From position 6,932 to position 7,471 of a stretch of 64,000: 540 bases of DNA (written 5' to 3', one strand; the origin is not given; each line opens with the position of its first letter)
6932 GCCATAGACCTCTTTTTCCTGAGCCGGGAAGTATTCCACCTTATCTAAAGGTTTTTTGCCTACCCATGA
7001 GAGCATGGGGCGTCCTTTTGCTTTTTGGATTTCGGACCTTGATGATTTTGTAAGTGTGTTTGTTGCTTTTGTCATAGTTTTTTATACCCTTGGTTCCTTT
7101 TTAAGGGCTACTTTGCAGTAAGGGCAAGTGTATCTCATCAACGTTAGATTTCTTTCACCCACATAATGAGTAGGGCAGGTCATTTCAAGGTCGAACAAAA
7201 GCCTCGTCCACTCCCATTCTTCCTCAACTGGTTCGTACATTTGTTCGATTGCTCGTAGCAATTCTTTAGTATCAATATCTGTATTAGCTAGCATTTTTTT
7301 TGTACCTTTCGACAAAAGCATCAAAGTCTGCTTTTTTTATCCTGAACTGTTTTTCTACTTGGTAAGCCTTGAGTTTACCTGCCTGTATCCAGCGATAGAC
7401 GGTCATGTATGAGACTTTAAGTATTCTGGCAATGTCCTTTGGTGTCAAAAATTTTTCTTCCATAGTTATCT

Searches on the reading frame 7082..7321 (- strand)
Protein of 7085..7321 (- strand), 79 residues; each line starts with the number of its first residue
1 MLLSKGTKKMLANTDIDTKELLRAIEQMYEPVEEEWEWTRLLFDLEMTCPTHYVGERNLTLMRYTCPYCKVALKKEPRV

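Call 3: search_protein_families(library=pfam, proteins=[window:7082-7294:-], max_evalue=0.01)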
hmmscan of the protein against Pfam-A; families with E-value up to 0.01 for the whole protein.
window:7082-7294:- (70 aa): 0 families

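Call 5: find_homologous_proteins(query=window:7085-7294:-, max_evalue=0.01)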
Query seq(70 aa) (70 aa): 1 proteins with E <= 0.01 among 1 candidates.
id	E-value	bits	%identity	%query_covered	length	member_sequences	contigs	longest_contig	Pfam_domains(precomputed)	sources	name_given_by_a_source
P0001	1.7e-41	156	100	100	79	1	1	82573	-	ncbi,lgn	-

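Call 7: find_encoding_contigs(protein=P0001, flank=10000)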
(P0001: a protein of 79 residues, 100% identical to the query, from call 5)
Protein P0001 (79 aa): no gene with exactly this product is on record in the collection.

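Call 14: search_protein_representatives(protein=window:7085-7321:-)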
Query: 79 residues. Proteins with E-value up to 0.001 (for the whole library): 11; up to 1e-10: 4; up to 1e-30: 1. The best 11 are listed.
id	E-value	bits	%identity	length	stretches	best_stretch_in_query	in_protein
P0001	7.5e-48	175.5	100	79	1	1-79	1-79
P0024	1.7e-16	75.8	52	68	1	17-78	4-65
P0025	3.4e-16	74.8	63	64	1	20-76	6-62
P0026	6.2e-12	61.3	44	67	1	16-76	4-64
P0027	4.2e-08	49.1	42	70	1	16-75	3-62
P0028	9.8e-08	48.0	46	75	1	15-75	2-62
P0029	1.2e-07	47.7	41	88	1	19-77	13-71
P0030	7.6e-07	45.1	46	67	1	26-75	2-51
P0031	1.4e-06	44.2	45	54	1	26-76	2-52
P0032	3.0e-05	40.0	49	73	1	35-77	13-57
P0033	5.5e-05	39.2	45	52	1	21-69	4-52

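Call 16: find_homologous_proteins(query=A2, max_evalue=0.001)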
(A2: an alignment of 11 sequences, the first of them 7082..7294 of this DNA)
Query A2 (11 sequences) (70 aa, profile of the alignment): 15 proteins with E <= 0.001 among 102 candidates.
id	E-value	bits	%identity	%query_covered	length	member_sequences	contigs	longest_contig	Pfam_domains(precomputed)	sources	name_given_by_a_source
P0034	4.8e-29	118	52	90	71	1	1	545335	-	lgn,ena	-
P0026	7.8e-28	114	44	87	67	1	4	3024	-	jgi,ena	-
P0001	3.0e-27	112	100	100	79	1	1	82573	-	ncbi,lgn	-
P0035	1.5e-26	110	45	86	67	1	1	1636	-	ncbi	-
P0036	5.9e-26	108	55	86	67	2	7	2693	-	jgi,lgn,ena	-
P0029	1.3e-25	107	41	84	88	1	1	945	-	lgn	-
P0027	1.6e-25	106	41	87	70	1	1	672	-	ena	-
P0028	2.5e-25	106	47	86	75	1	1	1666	-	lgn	-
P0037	5.9e-25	104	48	86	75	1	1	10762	-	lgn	-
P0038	1.7e-24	103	55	91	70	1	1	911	-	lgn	-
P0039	1.9e-24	103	58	81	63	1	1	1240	-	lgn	-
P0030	5.5e-23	98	45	73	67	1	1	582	-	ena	-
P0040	3.3e-21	92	41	90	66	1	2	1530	-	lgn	-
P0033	5.6e-21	92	43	73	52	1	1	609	-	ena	-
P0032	2.6e-19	86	48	60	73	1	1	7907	-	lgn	-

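Call 17: find_encoding_contigs(protein=P0034, flank=8000, max_places=3)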
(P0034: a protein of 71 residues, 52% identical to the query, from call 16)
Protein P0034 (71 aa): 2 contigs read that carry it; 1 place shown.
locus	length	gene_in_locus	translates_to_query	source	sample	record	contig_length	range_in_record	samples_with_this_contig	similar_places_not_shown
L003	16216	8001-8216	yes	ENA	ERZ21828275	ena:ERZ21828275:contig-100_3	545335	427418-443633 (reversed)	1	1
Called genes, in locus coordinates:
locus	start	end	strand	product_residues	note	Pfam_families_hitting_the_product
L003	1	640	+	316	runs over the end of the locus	PF01040:UbiA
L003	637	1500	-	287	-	PF08308:PEGA, PF08239:SH3_3 (weak)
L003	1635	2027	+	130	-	PF00011:HSP20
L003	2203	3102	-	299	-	PF00483:NTP_transferase, PF12804:NTP_transf_3 (weak)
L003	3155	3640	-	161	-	-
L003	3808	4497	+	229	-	PF01551:Peptidase_M23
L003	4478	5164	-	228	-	PF13399:LytR_C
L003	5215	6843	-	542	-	PF00118:Cpn60_TCP1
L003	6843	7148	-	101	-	PF00166:Cpn10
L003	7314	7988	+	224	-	PF18780:HNH_repeat, PF01844:HNH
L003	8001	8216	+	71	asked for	-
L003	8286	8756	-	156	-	-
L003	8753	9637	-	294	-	-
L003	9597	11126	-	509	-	PF01547:SBP_bac_1, PF13416:SBP_bac_8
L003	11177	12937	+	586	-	PF12229:PG_binding_4, PF04294:VanW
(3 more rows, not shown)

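Call 18: find_encoding_contigs(protein=P0037, flank=8000, max_places=3)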
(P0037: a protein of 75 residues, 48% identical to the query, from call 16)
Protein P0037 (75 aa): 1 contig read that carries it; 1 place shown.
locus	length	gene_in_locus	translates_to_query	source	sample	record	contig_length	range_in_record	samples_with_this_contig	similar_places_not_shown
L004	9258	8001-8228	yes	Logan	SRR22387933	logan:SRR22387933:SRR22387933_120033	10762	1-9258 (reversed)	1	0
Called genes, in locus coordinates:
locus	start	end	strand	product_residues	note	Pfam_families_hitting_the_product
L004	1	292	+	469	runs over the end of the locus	PF00206:Lyase_1, PF10397:ADSL_C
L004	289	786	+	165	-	PF00731:AIRC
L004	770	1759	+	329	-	PF01259:SAICAR_synt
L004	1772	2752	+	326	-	PF13793:Pribosyltran_N, PF00156:Pribosyltran, PF14572:Pribosyl_synth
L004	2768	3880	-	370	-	PF00586:AIRS, PF02769:AIRS_C (weak)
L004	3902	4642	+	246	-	PF01522:Polysacc_deac_1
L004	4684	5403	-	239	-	PF03116:NQR2_RnfD_RnfE (weak)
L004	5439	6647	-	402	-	PF00270:DEAD, PF04851:ResIII, PF00271:Helicase_C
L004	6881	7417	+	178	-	PF01396:Zn_ribbon_Top1 (faint), PF23549:Zn_ribbon_GRF_2 (faint), PF26040:Zn_ribbon_CLPX_N (faint)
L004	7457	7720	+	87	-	-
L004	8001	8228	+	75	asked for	-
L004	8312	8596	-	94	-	PF01381:HTH_3, PF13443:HTH_26 (weak)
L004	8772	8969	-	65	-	-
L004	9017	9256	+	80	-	?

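Call 19: find_encoding_contigs(protein=P0032, flank=8000, max_places=3)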
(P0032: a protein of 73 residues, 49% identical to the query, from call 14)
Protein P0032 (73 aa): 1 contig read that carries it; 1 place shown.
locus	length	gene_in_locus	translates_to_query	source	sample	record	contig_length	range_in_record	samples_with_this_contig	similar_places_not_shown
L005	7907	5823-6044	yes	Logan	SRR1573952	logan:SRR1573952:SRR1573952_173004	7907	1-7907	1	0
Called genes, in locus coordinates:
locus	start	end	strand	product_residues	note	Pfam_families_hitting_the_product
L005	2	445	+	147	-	?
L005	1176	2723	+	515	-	-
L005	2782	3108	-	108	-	-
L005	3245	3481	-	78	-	PF18929:DUF5678 (weak)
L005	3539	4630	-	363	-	PF03235:GmrSD_N, PF01844:HNH, PF14279:HNH_5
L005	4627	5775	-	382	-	PF13651:EcoRI_methylase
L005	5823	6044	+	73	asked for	-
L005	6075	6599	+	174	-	PF13274:SocA_Panacea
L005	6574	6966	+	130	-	-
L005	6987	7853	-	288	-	PF12760:Zn_ribbon_IS1595 (weak), PF12762:DDE_Tnp_IS1595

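Call 32: find_encoding_contigs(protein=P0036, flank=3000, max_places=6)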
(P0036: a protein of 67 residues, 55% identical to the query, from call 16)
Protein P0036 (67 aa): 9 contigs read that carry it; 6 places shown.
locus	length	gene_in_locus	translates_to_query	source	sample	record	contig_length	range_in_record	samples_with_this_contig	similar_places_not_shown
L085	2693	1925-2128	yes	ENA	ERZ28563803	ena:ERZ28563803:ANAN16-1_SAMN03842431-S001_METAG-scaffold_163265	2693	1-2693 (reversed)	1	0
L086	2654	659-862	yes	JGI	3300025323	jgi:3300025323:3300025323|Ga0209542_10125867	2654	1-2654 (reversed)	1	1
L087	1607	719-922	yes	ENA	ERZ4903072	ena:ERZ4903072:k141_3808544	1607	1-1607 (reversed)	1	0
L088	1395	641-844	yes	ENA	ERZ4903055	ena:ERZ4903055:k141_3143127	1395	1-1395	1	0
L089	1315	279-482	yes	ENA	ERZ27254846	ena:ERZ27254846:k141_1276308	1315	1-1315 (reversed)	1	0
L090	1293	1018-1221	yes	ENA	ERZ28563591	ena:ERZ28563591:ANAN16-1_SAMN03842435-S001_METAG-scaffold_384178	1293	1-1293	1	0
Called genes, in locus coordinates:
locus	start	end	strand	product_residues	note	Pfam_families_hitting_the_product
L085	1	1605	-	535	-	?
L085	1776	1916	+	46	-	-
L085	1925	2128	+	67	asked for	-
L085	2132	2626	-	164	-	-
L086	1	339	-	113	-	?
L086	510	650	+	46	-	-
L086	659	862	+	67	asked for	-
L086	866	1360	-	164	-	-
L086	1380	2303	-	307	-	-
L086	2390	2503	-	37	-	-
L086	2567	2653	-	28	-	?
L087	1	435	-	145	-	?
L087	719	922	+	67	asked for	-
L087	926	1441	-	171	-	-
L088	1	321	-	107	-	?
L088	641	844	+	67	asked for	-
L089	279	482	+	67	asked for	-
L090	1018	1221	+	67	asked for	-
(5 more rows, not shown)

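Call 33: find_encoding_contigs(protein=P0026, flank=3000, max_places=4)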
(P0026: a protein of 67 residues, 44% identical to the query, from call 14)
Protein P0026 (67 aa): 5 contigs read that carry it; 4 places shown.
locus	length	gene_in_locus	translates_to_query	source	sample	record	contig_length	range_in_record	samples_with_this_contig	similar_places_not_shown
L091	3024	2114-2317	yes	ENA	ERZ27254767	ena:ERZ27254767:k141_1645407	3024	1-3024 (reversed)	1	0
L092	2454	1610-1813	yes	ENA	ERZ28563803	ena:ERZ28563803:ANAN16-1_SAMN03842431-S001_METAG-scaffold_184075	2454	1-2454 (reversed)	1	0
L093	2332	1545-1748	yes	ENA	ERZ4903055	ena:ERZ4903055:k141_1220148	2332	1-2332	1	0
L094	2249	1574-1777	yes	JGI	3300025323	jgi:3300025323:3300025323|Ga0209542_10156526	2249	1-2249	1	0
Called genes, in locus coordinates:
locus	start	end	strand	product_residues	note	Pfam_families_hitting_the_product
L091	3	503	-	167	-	?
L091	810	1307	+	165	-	-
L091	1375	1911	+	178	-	-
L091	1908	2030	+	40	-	-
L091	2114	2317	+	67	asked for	-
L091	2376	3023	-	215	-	?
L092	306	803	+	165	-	-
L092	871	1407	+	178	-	-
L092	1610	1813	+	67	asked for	-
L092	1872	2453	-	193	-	?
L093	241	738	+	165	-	-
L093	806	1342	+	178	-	-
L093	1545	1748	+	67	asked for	-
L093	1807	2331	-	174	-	?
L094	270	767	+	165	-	-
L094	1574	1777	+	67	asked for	-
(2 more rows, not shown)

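Call 35: search_protein_families(library=ncbifam, proteins=[window:7082-7294:-], max_evalue=0.001)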
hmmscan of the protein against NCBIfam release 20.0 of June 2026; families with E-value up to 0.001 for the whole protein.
window:7082-7294:- (70 aa): 0 families

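Call 36: search_protein_families(library=padloc, proteins=[window:7082-7294:-], max_evalue=0.001)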
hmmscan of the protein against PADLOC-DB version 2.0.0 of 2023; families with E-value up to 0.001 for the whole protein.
window:7082-7294:- (70 aa): 0 families

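Call 55: list_cluster_members(proteins=[P0001, P0016])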
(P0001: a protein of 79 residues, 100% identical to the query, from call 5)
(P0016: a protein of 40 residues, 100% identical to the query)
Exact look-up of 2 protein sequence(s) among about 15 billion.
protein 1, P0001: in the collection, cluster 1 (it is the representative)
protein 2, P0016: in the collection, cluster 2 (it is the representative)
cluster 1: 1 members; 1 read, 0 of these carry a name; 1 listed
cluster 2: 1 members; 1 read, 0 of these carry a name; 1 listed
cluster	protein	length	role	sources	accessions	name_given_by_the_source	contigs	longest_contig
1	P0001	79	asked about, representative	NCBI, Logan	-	-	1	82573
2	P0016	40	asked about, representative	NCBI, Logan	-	-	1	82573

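Call 62: predict_structure(alignment_id=A4)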
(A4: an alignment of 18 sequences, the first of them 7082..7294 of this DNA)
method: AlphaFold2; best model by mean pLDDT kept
length: 70 residues; sequences in the alignment: 18
mean_pLDDT: 90.3   pTM: 0.66
mean pLDDT of the five models: 90.3, 89.6, 89.6, 89.3, 88.9
residues with pLDDT >= 90: 48; 70-90: 15; 50-70: 5; < 50: 2
segments of 3 or more residues with pLDDT < 50: none
pLDDT, mean of each block of 10 residues (from residue 1): 65 86 94 97 97 97 95
secondary structure, 60 per line:
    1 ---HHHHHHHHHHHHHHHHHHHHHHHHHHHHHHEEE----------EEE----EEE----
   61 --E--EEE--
elements in order: H4-33 E34-36 E47-49 E54-56 E66-68

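Call 64: fold_search(model_id=the predicted structure, library=pdb)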
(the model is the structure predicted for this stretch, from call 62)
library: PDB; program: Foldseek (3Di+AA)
matches with E <= 10: 23; with E <= 0.001: 0
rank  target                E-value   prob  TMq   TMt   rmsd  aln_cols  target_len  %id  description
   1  7nvs_W                2.0e+00  0.10  0.28  0.12   9.9        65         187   15  RNA polymerase II core pre-initiation complex with closed promoter DNA in proximal position (released 2021-05-05)
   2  7o4i_W                3.3e+00  0.06  0.26  0.08   8.7        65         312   12  Yeast RNA polymerase II transcription pre-initiation complex with initial transcription bubble (released 2021-06-16)
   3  8b3d_B                3.3e+00  0.06  0.28  0.03  11.5        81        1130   15  Structure of the Pol II-TCR-ELOF1 complex. (released 2023-09-27)
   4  9w4r_A                4.0e+00  0.04  0.20  0.03   7.3        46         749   22  Cryo-EM structure of hTUT4_mini:hLin28A:pre-let-7g miRNA_UUU, conformation 1 (released 2025-12-03)
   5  7o4l_W                4.6e+00  0.06  0.27  0.09  10.2        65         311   11  Yeast TFIIH in the expanded state within the pre-initiation complex (released 2021-06-16)
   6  8xrm_B                4.6e+00  0.06  0.28  0.03  12.0        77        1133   16  RNA polymerase II elongation complex with DSIF, SPT6, and ELOF1 transcribing genomic DNA extracted from human nuclei (released 2025-05-07)
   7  4rvz                  5.2e+00  0.07  0.29  0.07   4.7        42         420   14  Crystal structure of tRNA fluorescent labeling enzyme (released 2015-03-11)
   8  2dk6_MODEL_1_A        5.2e+00  0.04  0.27  0.21   8.0        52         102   10  Solution structure of WWE domain in poly (ADP-ribose) polymerase family, member 11 (PARP 11) (released 2007-04-24)
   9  7ui9_M                5.6e+00  0.11  0.33  0.54   2.9        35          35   20  Core Mediator-PICearly (Copy A) (released 2023-02-15)
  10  8rbo_B                6.9e+00  0.06  0.28  0.03   4.6        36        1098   17  Cryo-EM structure of Pyrococcus furiosus apo form RNA polymerase contracted clamp conformation (released 2024-04-24)
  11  4y97_F                6.9e+00  0.04  0.30  0.14   9.5        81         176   15  Crystal Structure of human Pol alpha B-subunit in complex with C-terminal domain of catalytic subunit (released 2015-04-15)
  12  4y97_D                6.9e+00  0.04  0.30  0.14   9.5        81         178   15  Crystal Structure of human Pol alpha B-subunit in complex with C-terminal domain of catalytic subunit (released 2015-04-15)
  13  4y97_H                6.9e+00  0.04  0.30  0.14   9.5        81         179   15  Crystal Structure of human Pol alpha B-subunit in complex with C-terminal domain of catalytic subunit (released 2015-04-15)
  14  8wak_p                6.9e+00  0.04  0.28  0.03  12.0        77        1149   16  Structure of transcribing complex 2 (TC2), the initially transcribing complex with Pol II positioned 2nt downstream of (released 2023-12-06)
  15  4y97_B                7.3e+00  0.03  0.24  0.12   9.2        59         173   14  Crystal Structure of human Pol alpha B-subunit in complex with C-terminal domain of catalytic subunit (released 2015-04-15)
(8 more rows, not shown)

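Call 68: search_protein_families(library=phrogs, proteins=[window:7082-7294:-], max_evalue=0.01)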
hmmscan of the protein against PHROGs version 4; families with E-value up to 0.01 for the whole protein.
window:7082-7294:- (70 aa): 0 families

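Call 69: fold_search(model_id=the predicted structure, library=viral)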
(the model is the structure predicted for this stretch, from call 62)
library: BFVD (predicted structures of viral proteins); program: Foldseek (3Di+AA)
matches with E <= 10: 41; with E <= 0.001: 0
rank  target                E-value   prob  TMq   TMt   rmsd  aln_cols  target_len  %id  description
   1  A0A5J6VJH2            1.8e+00  0.07  0.29  0.06   9.2        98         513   12  RING-type domain-containing protein [Megaviridae environmental sample]
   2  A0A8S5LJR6            2.2e+00  0.06  0.26  0.18  10.4        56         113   16  Adenylate kinase [Siphoviridae sp. ct3o911]
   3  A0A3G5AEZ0            2.3e+00  0.06  0.25  0.16   8.1        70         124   17  DNA-directed RNA polymerase II subunit RPB2 [Satyrvirus sp.]
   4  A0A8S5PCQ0            2.3e+00  0.02  0.17  0.09  15.9        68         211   18  Putative tRNA pseudouridine synthase B/ACA, guide RNA, RNA-protein complex [Siphoviridae sp. ctCeQ13]
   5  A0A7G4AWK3            2.5e+00  0.12  0.33  0.38   9.4        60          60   20  (no name in the UniProt tables at hand)
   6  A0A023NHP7            2.5e+00  0.02  0.16  0.10  10.2        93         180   11  (no name in the UniProt tables at hand)
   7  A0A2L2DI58            2.9e+00  0.04  0.23  0.15   9.2        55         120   14  Uncharacterized protein [Acanthamoeba polyphaga mimivirus]
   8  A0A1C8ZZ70            3.1e+00  0.11  0.31  0.13   3.1        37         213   19  Uncharacterized protein [Chrysodeixis includens nucleopolyhedrovirus]
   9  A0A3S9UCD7            3.1e+00  0.08  0.33  0.15   9.9        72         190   12  (no name in the UniProt tables at hand)
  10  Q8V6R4                3.3e+00  0.25  0.35  0.18   1.6        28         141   25  Putative CxxC motif protein [Halorubrum phage HF2]
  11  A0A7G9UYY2            3.3e+00  0.18  0.32  0.36   3.6        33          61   24  Uncharacterized protein [Streptomyces phage Faust]
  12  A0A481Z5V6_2          3.8e+00  0.09  0.34  0.04  11.4        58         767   17  DNA-directed RNA polymerase [Pithovirus LCPAC103]
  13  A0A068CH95            3.8e+00  0.04  0.25  0.12   9.9        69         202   16  (no name in the UniProt tables at hand)
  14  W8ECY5                4.6e+00  0.05  0.22  0.17   5.7        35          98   23  (no name in the UniProt tables at hand)
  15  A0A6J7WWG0            4.6e+00  0.03  0.23  0.26   5.4        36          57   22  CxxC_CxxC_SSSS, putative regulatory protein, FmdB family [uncultured Caudovirales phage]
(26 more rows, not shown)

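Call 77: find_related_loci(query=window:7085-7294:-, collection=metagenome_contigs, flank=4000)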
Query seq(70 aa) (70 aa) in metagenome_contigs; peptide patterns used: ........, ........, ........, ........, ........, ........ (x = any residue, [..] = any of these).
198 stretches matched a pattern, but none encodes a relative of the query by tblastn (E <= 1e-3).
